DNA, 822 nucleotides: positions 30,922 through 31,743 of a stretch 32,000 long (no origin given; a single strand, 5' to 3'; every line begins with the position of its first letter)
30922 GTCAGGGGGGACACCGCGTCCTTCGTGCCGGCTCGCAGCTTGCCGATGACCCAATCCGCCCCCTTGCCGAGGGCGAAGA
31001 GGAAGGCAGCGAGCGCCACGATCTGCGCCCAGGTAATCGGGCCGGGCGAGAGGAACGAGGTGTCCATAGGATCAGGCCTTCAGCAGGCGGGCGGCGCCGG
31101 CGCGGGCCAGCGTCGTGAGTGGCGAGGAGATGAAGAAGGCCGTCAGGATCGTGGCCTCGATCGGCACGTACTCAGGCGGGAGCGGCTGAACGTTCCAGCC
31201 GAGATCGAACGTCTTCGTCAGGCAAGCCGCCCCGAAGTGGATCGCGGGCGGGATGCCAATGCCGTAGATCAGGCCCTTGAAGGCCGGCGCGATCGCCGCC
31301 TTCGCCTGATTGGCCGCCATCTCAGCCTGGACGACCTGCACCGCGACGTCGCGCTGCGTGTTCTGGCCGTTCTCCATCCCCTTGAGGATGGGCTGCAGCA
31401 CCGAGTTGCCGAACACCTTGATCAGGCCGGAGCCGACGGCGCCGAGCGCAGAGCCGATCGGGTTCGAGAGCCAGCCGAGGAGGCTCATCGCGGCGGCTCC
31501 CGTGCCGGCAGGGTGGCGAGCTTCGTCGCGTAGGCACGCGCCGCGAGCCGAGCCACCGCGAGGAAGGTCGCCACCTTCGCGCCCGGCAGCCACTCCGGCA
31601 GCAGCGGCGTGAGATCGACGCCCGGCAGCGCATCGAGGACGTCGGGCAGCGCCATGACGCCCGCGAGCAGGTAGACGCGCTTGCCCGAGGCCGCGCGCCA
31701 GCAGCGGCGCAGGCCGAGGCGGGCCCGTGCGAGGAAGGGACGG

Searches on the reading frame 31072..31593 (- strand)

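Call 39: search_protein_families(library=pfam, proteins=[window:31072-31593:-], max_evalue=1)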
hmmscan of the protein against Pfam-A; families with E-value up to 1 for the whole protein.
window:31072-31593:- (173 aa): 0 families

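Call 52: search_protein_families(library=phrogs, proteins=[window:31072-31593:-], max_evalue=0.01)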
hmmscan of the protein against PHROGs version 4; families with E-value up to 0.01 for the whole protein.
window:31072-31593:- (173 aa): 1 family
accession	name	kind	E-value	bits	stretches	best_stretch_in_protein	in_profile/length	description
phrog_12264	-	unknown function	2.6e-07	31.9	1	56-157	8-129/142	-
